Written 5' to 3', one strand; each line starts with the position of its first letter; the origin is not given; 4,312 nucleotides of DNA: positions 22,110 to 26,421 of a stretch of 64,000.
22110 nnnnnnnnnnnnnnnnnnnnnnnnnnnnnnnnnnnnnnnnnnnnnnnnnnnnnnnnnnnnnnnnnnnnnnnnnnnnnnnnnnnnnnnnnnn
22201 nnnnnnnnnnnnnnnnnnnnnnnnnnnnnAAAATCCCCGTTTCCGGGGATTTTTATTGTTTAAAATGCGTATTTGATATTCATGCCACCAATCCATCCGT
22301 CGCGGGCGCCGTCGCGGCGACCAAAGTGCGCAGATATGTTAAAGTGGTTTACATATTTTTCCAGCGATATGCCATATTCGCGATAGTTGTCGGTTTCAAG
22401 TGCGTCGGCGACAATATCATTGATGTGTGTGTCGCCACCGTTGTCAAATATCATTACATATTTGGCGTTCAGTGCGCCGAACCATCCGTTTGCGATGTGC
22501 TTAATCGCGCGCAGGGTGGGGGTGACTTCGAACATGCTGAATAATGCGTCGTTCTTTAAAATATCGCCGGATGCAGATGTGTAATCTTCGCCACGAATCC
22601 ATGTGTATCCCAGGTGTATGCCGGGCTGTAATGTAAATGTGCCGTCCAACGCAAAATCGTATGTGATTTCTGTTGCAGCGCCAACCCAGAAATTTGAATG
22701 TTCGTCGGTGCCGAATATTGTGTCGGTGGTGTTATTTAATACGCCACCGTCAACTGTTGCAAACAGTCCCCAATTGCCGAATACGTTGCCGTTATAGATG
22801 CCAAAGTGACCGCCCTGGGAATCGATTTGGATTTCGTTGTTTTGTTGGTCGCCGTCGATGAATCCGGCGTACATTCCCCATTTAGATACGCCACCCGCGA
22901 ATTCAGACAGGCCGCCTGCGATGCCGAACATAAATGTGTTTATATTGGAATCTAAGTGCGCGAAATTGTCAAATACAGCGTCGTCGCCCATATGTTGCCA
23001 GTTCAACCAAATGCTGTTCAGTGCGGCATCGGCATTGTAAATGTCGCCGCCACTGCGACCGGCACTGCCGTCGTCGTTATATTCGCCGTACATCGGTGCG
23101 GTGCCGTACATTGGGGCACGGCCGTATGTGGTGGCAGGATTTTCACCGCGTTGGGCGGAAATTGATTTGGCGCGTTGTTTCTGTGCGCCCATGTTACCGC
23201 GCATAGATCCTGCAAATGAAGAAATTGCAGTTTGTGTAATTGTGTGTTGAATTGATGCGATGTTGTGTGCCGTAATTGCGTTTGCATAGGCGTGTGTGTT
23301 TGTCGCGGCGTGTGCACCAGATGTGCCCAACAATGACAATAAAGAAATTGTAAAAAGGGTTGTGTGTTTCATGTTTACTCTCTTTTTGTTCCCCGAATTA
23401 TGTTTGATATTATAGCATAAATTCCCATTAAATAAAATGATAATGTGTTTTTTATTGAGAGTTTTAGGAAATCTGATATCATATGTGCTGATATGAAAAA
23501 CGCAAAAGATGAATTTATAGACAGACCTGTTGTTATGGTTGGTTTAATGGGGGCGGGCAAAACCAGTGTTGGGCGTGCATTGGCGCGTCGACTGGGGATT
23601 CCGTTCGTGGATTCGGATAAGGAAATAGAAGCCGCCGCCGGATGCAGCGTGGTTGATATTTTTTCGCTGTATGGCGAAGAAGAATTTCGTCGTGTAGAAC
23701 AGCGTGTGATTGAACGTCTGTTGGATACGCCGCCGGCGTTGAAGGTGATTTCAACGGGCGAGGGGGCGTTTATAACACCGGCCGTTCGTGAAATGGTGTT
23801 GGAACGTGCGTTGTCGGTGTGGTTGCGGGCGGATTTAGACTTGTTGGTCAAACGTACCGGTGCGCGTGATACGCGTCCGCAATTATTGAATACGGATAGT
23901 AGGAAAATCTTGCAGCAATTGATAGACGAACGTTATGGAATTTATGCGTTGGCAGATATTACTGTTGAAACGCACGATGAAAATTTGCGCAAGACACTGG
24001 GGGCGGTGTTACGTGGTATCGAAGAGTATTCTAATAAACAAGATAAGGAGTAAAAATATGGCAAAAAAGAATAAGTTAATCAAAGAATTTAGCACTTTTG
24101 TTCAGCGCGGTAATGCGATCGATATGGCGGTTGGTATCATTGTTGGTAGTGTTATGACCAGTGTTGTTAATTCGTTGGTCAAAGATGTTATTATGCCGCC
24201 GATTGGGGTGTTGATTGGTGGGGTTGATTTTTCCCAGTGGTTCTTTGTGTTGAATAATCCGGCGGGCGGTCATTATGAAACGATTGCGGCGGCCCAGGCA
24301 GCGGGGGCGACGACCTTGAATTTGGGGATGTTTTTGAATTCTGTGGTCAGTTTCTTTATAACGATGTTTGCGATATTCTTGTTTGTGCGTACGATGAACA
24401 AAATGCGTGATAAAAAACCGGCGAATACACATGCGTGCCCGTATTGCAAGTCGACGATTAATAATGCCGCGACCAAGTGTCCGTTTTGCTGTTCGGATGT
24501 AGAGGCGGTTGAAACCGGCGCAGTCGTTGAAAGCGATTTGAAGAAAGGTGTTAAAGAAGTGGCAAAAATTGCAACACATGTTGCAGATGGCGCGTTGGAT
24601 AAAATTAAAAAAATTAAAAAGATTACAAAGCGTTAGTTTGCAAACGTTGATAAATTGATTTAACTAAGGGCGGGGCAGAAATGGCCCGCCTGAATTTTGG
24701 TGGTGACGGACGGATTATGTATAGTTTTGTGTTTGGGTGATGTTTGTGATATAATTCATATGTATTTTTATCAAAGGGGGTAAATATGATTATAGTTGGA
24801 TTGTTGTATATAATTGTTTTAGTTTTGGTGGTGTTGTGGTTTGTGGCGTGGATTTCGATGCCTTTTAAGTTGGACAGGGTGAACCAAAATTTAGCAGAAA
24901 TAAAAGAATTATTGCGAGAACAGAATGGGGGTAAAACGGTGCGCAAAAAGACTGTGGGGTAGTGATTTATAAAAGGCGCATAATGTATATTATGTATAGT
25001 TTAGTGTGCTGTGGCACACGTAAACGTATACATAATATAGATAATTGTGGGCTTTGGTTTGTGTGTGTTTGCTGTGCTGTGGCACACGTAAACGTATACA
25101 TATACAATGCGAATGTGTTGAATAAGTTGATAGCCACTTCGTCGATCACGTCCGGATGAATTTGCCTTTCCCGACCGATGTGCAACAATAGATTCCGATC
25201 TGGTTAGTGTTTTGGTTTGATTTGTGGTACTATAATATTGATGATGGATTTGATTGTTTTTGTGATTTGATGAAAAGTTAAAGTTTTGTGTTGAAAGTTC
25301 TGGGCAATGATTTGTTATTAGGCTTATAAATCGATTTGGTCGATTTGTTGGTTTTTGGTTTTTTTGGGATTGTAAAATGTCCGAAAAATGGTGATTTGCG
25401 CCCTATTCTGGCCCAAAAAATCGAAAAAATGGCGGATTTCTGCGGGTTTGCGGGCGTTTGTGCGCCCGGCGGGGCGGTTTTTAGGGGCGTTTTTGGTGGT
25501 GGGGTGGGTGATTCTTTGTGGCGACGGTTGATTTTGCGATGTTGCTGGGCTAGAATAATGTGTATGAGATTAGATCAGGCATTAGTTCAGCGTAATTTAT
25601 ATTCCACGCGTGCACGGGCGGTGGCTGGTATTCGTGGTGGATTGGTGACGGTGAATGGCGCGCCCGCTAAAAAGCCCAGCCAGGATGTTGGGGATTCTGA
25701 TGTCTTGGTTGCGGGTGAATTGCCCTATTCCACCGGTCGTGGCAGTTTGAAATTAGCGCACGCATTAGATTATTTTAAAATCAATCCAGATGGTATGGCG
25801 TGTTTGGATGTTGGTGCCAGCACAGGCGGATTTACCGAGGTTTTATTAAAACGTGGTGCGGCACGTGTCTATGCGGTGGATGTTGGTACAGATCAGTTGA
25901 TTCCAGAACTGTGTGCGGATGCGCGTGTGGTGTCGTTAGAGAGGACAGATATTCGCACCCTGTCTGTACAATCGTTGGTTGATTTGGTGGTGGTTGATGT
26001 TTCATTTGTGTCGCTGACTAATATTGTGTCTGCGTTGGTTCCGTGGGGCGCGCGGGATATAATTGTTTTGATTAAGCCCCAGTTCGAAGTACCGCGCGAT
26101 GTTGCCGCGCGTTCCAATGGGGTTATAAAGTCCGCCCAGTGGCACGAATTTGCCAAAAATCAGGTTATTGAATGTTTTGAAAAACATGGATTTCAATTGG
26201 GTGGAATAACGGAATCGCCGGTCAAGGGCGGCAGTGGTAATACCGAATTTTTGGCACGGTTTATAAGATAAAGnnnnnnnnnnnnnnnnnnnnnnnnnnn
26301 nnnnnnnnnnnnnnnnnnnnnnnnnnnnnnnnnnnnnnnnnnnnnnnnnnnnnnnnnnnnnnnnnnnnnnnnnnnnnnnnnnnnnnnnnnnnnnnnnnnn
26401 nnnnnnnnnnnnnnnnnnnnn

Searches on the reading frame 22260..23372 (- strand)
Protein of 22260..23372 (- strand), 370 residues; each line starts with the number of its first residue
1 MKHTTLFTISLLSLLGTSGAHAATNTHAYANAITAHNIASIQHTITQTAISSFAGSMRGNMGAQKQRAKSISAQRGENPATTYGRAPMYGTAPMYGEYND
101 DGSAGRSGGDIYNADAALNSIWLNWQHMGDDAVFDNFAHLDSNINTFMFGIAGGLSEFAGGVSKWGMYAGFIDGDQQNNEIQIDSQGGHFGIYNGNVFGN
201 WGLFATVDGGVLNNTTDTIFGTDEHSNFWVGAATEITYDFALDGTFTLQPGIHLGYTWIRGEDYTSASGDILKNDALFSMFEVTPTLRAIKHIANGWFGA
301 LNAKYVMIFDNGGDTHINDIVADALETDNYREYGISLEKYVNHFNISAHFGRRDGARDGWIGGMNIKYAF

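Call 7: search_protein_families(library=pfam, proteins=[window:22260-23372:-], max_evalue=0.01)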
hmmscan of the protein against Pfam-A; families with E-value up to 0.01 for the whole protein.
window:22260-23372:- (370 aa): 1 family
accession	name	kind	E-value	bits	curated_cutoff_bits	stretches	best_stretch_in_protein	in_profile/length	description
PF03797.25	Autotransporter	-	5.3e-10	39.9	26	1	135-269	16-157/255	Autotransporter beta-domain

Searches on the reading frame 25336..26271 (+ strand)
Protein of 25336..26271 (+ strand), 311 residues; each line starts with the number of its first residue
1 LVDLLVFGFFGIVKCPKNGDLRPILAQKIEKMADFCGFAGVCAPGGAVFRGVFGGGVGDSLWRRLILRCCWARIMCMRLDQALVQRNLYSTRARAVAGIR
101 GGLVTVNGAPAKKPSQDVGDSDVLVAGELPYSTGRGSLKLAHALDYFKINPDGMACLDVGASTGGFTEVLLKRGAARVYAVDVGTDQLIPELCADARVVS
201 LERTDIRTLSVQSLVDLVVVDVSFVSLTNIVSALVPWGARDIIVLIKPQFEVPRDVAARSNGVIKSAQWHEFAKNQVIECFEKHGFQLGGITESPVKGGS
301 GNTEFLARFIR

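Call 7: search_protein_families(library=pfam, proteins=[window:25336-26271:+], max_evalue=0.01)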
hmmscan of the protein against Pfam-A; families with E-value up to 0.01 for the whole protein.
window:25336-26271:+ (311 aa): 4 families
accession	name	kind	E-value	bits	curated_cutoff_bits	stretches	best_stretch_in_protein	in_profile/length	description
PF01728.25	FtsJ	-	2e-38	132.6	24.1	1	135-307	4-177/181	FtsJ-like methyltransferase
PF01479.30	S4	-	6.4e-11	42.3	22.8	1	77-124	1-48/48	S4 domain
PF13649.12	Methyltransf_25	-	0.0007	20.7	27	1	157-222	2-73/97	Methyltransferase domain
PF08241.18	Methyltransf_11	-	0.00081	20.4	21.2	1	157-230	1-76/95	Methyltransferase domain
